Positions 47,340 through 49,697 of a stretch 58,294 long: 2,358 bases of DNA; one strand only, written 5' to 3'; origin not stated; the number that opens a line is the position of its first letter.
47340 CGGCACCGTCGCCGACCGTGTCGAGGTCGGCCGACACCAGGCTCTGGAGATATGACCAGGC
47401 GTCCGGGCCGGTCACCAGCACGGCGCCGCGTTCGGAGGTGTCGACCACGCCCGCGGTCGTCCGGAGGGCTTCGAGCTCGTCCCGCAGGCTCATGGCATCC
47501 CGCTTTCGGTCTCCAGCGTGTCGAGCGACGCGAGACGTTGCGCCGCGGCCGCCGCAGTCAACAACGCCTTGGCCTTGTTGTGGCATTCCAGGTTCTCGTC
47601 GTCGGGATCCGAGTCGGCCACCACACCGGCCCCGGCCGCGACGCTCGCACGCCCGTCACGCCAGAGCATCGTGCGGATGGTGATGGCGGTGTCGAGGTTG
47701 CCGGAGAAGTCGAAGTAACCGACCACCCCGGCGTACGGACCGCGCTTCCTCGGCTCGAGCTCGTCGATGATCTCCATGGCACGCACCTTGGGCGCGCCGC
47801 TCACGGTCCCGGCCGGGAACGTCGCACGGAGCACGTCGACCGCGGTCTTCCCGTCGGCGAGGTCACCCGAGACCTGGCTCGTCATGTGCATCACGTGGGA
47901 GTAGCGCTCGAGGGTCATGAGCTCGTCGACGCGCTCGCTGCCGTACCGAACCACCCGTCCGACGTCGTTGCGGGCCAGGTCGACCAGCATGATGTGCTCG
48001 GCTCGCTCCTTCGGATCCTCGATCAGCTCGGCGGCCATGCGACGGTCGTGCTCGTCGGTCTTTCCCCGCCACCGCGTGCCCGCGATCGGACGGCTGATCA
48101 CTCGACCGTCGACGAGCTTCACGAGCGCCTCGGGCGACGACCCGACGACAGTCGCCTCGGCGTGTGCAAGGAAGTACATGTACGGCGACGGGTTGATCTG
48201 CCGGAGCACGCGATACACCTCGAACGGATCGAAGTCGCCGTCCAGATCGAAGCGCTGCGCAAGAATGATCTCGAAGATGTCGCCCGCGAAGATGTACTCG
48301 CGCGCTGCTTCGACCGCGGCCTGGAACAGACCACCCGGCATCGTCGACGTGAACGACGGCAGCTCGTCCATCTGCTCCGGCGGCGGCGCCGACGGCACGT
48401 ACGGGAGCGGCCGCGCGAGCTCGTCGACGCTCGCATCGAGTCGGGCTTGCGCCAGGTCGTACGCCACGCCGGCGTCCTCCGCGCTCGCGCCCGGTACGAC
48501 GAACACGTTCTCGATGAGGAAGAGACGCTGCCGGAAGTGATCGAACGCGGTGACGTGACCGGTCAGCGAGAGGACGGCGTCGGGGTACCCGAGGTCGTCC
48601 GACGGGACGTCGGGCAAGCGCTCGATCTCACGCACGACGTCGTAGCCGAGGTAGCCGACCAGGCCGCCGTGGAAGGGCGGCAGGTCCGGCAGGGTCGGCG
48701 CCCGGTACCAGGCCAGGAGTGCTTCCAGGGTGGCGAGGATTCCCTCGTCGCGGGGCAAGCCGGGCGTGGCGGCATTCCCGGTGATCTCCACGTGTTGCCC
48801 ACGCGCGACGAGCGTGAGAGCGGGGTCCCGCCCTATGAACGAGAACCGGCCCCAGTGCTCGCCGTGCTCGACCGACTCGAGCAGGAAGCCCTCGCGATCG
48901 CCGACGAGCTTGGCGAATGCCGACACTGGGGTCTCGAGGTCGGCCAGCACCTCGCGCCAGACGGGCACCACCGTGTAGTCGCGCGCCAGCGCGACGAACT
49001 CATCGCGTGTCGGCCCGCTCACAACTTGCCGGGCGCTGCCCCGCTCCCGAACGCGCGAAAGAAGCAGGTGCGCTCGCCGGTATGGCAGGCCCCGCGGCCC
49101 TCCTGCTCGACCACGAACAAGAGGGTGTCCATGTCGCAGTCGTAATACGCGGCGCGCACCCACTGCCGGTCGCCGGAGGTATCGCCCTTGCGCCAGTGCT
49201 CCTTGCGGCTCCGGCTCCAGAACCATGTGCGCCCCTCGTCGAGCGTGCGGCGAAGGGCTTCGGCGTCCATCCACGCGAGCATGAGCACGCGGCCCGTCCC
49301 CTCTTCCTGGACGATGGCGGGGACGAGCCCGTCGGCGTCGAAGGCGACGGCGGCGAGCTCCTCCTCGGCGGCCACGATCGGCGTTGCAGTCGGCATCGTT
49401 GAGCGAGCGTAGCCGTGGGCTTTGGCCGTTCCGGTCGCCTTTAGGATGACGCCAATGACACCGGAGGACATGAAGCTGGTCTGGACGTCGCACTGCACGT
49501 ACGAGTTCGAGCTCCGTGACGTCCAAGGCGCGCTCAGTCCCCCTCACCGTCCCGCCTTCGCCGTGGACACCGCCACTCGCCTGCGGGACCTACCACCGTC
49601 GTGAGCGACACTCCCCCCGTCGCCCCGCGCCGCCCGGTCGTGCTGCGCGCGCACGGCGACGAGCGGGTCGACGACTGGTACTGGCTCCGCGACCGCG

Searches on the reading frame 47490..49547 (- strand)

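Call 60: search_protein_families(library=pfam, proteins=[window:47490-49547:-], max_evalue=0.00001)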
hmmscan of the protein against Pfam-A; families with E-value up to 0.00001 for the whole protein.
window:47490-49547:- (685 aa): 2 families
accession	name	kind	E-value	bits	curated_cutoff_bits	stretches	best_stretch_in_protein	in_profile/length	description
PF00425.24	Chorismate_bind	-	3e-88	296.1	27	1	408-658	5-257/257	chorismate binding enzyme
PF04715.19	Anth_synt_I_N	-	1.5e-34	119.7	23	1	203-344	1-140/140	Anthranilate synthase component I, N terminal region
